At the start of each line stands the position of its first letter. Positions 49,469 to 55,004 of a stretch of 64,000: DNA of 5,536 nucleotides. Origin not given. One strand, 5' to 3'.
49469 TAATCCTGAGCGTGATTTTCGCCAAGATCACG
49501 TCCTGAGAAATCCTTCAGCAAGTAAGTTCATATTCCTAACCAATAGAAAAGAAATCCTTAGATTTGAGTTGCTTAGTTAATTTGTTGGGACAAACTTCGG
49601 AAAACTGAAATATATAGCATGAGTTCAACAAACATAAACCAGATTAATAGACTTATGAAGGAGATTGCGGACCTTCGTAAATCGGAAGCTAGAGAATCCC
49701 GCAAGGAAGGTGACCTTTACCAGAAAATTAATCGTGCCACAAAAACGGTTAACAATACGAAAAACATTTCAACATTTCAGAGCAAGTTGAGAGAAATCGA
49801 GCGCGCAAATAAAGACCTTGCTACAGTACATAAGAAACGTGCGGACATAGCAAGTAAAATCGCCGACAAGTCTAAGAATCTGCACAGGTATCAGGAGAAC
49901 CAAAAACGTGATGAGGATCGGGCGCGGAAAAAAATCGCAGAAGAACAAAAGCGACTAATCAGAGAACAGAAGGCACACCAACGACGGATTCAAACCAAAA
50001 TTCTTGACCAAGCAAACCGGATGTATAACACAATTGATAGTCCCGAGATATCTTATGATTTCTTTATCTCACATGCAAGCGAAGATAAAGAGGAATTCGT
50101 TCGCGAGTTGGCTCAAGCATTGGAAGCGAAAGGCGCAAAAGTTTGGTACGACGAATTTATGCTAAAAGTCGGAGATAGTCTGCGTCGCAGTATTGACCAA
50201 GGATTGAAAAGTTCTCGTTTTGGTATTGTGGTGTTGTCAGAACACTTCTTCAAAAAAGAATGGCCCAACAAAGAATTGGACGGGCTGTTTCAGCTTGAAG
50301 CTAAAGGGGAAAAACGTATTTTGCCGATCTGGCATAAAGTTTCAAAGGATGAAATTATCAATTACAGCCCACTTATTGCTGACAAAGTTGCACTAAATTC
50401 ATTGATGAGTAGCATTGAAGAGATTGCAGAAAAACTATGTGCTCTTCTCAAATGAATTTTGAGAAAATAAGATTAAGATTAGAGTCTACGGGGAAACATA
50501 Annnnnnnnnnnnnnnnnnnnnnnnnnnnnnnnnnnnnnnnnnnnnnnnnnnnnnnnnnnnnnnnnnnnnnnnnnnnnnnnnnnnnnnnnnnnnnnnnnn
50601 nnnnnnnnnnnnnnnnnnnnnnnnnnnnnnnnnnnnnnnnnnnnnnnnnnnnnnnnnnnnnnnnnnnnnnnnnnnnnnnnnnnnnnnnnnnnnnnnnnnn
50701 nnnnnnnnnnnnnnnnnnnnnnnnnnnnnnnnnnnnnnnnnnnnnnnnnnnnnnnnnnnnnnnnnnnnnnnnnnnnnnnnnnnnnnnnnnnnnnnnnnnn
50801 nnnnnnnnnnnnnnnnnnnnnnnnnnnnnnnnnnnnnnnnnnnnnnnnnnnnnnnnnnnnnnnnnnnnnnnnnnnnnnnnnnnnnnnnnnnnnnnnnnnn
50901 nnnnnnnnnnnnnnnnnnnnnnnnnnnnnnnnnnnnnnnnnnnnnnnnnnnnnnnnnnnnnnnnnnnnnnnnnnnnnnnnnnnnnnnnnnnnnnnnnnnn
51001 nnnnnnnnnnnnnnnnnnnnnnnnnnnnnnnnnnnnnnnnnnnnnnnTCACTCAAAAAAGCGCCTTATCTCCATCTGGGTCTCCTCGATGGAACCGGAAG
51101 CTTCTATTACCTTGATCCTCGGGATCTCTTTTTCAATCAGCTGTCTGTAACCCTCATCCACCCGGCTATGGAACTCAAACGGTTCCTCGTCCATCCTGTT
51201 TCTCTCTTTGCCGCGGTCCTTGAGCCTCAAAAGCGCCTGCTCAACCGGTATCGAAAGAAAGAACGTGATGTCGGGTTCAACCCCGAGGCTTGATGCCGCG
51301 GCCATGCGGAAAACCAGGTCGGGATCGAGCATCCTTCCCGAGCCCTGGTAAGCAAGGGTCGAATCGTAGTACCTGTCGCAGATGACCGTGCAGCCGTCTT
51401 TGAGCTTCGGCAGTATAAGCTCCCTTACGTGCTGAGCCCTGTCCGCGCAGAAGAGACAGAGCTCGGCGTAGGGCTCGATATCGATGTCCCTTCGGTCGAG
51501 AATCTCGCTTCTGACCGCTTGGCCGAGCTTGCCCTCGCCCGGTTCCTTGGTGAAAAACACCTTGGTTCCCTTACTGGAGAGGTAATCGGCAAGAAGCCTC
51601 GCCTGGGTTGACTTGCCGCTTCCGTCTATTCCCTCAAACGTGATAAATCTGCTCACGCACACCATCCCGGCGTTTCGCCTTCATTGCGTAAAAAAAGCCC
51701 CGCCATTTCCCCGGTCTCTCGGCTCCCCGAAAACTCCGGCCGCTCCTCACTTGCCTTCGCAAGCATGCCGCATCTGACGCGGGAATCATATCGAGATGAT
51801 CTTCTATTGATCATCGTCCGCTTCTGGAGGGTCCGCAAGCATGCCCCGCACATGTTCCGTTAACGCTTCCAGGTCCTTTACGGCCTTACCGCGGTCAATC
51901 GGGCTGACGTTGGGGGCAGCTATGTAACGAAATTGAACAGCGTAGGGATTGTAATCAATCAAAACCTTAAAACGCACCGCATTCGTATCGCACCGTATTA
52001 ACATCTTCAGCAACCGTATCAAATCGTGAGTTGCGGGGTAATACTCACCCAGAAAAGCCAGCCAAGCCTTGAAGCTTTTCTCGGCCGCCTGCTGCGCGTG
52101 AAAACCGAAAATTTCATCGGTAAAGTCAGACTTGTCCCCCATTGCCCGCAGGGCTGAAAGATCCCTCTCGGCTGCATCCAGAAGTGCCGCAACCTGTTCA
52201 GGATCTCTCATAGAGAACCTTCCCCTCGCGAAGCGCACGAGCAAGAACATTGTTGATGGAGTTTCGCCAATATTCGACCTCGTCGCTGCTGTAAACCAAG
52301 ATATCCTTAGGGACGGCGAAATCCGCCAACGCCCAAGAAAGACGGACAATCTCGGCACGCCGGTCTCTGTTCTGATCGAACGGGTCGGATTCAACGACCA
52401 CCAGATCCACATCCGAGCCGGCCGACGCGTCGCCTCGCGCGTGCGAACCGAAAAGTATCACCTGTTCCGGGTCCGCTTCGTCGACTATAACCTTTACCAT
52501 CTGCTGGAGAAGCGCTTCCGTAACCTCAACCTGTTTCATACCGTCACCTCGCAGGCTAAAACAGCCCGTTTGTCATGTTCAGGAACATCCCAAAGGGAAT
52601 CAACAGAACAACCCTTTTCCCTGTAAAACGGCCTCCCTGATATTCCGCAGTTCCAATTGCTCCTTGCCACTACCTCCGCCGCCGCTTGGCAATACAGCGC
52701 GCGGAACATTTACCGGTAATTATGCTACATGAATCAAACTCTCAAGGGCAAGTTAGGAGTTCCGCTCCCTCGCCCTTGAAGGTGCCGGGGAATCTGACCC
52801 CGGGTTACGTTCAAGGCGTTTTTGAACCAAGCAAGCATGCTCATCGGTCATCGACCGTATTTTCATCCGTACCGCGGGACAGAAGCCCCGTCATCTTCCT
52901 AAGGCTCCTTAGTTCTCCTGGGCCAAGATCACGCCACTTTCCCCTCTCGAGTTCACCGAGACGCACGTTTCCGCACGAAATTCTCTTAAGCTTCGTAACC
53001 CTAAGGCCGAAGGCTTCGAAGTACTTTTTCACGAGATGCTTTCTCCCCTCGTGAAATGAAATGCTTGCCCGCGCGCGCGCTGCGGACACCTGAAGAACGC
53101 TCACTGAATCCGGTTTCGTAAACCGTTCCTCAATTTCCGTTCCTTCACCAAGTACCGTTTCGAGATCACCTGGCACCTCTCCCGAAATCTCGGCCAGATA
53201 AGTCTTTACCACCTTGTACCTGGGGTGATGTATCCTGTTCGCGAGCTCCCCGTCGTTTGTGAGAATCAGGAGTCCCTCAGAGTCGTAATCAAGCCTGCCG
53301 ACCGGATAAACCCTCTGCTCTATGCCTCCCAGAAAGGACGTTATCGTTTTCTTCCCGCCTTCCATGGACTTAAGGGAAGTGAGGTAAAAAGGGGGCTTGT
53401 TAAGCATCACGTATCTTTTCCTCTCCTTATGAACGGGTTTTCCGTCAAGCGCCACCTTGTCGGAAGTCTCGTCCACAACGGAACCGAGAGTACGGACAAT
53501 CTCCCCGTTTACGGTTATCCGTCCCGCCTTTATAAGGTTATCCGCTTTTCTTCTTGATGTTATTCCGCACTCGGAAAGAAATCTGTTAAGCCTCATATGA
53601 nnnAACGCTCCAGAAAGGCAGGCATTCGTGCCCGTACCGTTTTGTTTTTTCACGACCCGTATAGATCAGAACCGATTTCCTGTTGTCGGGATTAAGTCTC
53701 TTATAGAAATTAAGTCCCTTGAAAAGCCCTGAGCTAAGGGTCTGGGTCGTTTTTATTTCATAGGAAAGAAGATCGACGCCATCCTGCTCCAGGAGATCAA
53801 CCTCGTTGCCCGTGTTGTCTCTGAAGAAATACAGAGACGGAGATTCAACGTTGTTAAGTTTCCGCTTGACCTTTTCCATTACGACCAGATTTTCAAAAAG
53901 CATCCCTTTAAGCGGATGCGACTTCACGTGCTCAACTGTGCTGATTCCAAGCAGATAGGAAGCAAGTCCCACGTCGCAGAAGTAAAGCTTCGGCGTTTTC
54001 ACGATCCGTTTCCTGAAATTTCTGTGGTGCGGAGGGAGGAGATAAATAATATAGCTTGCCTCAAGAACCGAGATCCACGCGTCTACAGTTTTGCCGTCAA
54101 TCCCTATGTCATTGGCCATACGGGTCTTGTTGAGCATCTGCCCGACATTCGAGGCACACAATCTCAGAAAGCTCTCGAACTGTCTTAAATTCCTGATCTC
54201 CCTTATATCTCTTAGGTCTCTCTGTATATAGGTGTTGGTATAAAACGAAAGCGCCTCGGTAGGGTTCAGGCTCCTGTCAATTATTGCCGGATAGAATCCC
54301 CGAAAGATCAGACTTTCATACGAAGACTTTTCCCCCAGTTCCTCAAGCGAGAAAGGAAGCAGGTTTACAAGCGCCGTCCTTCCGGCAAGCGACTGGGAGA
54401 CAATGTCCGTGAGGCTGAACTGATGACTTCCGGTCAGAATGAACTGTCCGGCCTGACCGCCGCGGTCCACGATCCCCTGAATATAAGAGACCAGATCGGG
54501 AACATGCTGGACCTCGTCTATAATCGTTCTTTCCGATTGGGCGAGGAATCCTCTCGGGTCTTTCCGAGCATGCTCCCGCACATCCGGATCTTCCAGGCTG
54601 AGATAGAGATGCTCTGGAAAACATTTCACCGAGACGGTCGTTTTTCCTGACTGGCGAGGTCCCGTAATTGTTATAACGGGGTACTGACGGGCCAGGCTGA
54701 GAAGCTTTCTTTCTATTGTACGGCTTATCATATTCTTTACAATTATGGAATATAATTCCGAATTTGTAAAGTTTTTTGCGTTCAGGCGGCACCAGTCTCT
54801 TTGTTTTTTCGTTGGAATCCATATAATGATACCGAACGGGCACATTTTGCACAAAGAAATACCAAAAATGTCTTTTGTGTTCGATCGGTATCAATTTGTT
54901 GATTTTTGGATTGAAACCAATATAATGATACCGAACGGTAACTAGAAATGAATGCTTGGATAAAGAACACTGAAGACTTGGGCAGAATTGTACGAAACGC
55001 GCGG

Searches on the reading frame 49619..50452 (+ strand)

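Call 37: search_protein_families(library=pfam, max_evalue=0.00001, proteins=[window:49619-50452:+])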
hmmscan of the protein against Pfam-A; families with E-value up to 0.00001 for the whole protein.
window:49619-50452:+ (278 aa): 2 families
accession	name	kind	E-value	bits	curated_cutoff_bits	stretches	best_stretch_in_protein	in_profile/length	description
PF13676.11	TIR_2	-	5.5e-24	85.4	28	1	148-242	1-93/122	TIR domain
PF01582.25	TIR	-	1.4e-12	48.2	21.3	1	146-245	2-102/179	TIR domain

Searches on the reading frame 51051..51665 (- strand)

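Call 37: search_protein_families(library=pfam, max_evalue=0.00001, proteins=[window:51051-51665:-])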
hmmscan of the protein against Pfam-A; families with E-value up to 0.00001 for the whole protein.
window:51051-51665:- (205 aa): 1 family
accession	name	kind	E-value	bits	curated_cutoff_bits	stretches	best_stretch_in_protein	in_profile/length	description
PF02223.23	Thymidylate_kin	-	4.9e-54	183.3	27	1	10-200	1-185/185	Thymidylate kinase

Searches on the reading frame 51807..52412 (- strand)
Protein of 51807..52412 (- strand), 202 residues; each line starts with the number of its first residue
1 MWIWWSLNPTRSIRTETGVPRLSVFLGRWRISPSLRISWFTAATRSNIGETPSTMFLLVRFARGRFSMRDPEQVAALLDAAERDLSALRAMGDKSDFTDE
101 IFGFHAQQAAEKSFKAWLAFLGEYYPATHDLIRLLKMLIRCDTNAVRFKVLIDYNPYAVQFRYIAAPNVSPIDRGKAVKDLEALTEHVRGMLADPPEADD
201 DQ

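Call 37: search_protein_families(library=pfam, max_evalue=0.00001, proteins=[window:51807-52412:-])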
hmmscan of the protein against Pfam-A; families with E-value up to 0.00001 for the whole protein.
window:51807-52412:- (202 aa): 1 family
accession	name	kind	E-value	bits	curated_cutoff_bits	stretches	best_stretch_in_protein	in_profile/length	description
PF05168.19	HEPN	-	2.1e-12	47.6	22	1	76-189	3-115/117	HEPN domain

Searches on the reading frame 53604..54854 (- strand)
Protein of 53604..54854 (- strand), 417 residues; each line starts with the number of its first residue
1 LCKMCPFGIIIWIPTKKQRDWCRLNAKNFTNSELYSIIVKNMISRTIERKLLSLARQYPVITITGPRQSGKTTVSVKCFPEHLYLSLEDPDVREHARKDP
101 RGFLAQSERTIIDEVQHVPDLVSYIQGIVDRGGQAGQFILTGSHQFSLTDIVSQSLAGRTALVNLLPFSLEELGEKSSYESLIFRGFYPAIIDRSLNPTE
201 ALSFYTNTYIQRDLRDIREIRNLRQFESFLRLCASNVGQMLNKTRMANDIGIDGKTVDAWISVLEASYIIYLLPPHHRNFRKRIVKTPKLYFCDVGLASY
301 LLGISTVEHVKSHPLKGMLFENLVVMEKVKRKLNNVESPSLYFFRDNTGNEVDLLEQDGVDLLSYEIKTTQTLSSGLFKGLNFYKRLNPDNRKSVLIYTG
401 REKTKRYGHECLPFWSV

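Call 37: search_protein_families(library=pfam, max_evalue=0.00001, proteins=[window:53604-54854:-])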
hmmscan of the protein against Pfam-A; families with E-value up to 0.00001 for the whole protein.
window:53604-54854:- (417 aa): 2 families
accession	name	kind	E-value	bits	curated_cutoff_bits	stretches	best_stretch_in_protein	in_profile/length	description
PF13635.12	DUF4143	-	1.5e-46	158.5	28.1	1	211-369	1-159/160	Domain of unknown function (DUF4143)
PF13173.12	AAA_14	-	2.3e-26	92.7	27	1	59-173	3-128/129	AAA domain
